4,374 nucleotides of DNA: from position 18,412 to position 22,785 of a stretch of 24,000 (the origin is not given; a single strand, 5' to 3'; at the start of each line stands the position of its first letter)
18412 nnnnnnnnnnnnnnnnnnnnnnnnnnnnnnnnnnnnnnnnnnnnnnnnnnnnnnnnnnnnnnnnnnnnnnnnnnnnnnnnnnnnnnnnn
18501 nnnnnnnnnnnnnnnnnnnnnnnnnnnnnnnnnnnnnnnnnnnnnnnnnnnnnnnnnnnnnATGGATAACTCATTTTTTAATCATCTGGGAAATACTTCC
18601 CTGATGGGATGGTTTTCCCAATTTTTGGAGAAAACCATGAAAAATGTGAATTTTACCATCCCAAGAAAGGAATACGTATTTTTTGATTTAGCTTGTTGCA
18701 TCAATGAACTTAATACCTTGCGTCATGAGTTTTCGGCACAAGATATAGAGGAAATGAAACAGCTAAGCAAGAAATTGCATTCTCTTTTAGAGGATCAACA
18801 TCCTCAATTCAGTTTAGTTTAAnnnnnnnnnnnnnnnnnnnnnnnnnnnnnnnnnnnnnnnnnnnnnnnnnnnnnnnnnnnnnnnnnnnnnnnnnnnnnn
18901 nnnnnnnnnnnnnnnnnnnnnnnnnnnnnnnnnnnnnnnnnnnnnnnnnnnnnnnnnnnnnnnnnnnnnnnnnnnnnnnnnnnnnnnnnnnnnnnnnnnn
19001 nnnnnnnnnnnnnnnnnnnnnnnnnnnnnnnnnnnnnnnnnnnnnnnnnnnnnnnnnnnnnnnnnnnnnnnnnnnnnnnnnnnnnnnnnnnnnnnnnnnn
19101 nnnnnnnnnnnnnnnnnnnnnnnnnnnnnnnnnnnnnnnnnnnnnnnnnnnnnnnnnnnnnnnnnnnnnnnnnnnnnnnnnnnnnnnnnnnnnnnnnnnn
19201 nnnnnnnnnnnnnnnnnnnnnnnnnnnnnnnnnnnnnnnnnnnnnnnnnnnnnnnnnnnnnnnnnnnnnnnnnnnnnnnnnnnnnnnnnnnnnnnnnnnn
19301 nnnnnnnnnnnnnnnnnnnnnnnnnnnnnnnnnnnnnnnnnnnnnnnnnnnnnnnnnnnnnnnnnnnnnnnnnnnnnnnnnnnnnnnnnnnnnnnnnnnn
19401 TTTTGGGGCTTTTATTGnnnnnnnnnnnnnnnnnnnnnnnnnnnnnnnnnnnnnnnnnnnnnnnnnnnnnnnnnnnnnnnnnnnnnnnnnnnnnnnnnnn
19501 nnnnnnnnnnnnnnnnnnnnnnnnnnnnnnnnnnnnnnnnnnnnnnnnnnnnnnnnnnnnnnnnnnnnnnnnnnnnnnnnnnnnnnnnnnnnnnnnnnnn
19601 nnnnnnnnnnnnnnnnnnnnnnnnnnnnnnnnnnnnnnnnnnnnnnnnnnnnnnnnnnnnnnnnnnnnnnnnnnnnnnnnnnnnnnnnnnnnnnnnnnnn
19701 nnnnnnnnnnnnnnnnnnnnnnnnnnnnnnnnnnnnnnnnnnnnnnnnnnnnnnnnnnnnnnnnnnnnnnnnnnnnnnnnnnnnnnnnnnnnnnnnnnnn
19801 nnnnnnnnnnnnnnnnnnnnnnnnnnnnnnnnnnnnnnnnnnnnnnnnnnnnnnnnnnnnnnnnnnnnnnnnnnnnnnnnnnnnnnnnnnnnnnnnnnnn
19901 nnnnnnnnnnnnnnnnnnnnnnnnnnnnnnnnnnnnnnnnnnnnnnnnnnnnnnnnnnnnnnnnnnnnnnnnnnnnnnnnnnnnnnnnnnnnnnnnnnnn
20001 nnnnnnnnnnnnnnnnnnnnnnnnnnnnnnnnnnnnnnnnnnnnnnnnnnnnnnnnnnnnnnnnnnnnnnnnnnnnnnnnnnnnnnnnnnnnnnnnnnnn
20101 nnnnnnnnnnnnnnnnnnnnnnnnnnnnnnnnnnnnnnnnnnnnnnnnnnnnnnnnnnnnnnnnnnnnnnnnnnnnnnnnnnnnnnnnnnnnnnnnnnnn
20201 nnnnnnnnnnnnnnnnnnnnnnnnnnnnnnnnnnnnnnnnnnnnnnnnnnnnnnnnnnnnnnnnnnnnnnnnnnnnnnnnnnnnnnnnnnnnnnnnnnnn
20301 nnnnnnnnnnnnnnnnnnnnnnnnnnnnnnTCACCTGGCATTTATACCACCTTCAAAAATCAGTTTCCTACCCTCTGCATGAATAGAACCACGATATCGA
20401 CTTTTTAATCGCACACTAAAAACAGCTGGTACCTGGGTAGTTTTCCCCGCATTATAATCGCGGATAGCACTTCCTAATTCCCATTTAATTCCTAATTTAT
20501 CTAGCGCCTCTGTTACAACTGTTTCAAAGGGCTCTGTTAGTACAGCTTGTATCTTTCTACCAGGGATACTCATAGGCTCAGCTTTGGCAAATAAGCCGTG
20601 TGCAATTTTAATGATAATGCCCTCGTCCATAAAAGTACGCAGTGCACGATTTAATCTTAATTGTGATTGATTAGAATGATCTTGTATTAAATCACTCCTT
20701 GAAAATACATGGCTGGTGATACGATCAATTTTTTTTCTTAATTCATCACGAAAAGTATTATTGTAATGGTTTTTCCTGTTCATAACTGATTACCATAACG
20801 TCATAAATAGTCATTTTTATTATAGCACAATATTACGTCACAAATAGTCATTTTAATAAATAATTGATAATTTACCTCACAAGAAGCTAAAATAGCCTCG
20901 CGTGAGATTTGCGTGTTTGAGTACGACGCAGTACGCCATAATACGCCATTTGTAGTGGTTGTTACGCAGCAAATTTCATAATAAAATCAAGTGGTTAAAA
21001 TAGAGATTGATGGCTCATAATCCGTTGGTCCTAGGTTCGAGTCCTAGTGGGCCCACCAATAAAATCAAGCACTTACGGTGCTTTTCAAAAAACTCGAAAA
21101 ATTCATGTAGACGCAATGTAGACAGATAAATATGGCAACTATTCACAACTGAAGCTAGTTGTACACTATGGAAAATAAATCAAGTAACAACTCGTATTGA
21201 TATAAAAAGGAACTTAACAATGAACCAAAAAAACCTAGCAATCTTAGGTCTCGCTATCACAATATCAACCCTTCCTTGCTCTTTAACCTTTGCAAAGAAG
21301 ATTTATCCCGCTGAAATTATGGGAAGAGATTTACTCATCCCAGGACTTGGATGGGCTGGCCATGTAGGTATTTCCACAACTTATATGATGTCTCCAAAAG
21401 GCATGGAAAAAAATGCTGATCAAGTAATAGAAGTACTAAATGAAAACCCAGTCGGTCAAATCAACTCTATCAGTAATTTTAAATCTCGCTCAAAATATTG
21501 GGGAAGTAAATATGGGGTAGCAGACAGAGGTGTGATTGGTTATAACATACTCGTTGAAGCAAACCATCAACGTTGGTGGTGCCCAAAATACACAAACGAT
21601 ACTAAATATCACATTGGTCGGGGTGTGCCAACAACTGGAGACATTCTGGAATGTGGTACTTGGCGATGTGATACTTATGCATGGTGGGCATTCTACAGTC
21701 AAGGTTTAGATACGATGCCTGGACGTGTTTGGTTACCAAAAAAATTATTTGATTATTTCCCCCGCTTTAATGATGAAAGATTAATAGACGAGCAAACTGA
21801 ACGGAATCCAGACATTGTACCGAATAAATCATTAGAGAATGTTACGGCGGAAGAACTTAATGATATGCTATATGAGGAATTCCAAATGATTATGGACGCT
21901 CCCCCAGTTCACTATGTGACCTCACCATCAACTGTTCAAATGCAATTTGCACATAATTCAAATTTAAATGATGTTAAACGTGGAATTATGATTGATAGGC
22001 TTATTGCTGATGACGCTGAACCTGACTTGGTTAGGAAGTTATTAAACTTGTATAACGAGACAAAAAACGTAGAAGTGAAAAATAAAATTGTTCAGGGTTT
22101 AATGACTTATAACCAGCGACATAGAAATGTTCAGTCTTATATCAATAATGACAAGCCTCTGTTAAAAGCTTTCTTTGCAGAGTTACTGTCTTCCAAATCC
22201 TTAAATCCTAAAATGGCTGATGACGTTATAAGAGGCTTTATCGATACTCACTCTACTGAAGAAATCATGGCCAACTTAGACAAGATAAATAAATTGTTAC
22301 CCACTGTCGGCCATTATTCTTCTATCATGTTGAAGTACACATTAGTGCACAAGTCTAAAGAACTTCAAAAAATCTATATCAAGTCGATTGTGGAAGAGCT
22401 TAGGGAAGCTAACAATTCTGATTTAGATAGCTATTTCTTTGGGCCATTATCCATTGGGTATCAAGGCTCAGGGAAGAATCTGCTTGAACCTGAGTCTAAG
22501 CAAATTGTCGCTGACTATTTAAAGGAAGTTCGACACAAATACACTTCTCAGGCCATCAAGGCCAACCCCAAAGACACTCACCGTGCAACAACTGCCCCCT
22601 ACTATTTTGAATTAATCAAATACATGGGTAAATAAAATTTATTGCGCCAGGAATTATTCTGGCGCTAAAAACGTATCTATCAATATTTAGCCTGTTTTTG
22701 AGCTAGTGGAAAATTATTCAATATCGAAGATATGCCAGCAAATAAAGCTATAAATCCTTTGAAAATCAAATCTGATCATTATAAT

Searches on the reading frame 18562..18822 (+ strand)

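Call 7: search_protein_families(library=pfam, proteins=[window:18562-18822:+], max_evalue=0.01)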
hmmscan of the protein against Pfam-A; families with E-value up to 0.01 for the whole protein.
window:18562-18822:+ (86 aa): 0 families

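Call 55: search_protein_families(library=pfam, proteins=[window:18562-18822:+], max_evalue=1)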
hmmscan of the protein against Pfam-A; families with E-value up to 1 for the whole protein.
window:18562-18822:+ (86 aa): 1 family
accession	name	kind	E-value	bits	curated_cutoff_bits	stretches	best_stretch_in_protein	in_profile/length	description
PF21016.3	RlmN_N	-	0.28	11.4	24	1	55-78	33-56/60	Ribosomal RNA large subunit methyltransferase N-terminal domain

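Call 56: search_protein_families(library=ncbifam, proteins=[window:18562-18822:+], max_evalue=0.01)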
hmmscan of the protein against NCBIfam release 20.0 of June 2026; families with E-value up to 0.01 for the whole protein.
window:18562-18822:+ (86 aa): 0 families

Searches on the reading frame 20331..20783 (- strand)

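Call 7: search_protein_families(library=pfam, proteins=[window:20331-20783:-], max_evalue=0.01)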
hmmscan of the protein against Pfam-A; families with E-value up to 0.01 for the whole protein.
window:20331-20783:- (150 aa): 0 families

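Call 55: search_protein_families(library=pfam, proteins=[window:20331-20783:-], max_evalue=1)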
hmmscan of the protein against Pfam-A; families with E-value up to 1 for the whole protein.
window:20331-20783:- (150 aa): 0 families

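Call 56: search_protein_families(library=ncbifam, proteins=[window:20331-20783:-], max_evalue=0.01)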
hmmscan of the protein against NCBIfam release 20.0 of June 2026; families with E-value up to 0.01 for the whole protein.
window:20331-20783:- (150 aa): 1 family
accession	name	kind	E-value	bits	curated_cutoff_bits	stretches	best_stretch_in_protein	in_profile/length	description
NF047376.1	TAA_AbiEi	equivalog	0.005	16.6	150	1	18-81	12-75/172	type IV toxin-antitoxin system AbiEi family antitoxin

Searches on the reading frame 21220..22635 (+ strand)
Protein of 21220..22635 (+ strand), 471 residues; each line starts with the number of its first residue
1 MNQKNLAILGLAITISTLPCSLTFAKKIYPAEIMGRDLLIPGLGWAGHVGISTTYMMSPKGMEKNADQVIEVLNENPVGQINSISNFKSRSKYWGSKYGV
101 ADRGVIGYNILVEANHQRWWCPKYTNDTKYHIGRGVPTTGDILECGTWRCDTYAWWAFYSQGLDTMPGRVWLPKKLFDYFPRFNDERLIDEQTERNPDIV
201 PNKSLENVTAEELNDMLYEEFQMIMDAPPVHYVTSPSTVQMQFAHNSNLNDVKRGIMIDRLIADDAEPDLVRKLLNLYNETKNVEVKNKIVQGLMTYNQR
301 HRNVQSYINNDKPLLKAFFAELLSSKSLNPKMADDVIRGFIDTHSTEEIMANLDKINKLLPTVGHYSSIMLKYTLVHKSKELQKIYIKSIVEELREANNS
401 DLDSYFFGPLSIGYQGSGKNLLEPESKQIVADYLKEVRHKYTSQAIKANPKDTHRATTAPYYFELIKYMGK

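Call 52: search_protein_families(library=pfam, proteins=[window:21220-22635:+], max_evalue=0.001)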
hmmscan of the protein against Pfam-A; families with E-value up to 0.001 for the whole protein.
window:21220-22635:+ (471 aa): 0 families

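Call 55: search_protein_families(library=pfam, proteins=[window:21220-22635:+], max_evalue=1)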
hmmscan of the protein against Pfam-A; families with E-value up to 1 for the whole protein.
window:21220-22635:+ (471 aa): 2 families
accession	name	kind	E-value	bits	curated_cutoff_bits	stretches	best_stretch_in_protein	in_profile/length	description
PF10443.15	RNA12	-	0.096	11.9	27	1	282-345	351-413/429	RNA12 protein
PF10155.14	CNOT11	-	0.11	13.1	25.9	0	329-400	4-72/125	CCR4-NOT transcription complex subunit 11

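Call 56: search_protein_families(library=ncbifam, proteins=[window:21220-22635:+], max_evalue=0.01)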
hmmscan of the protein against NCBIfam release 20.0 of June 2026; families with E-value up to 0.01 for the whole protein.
window:21220-22635:+ (471 aa): 0 families
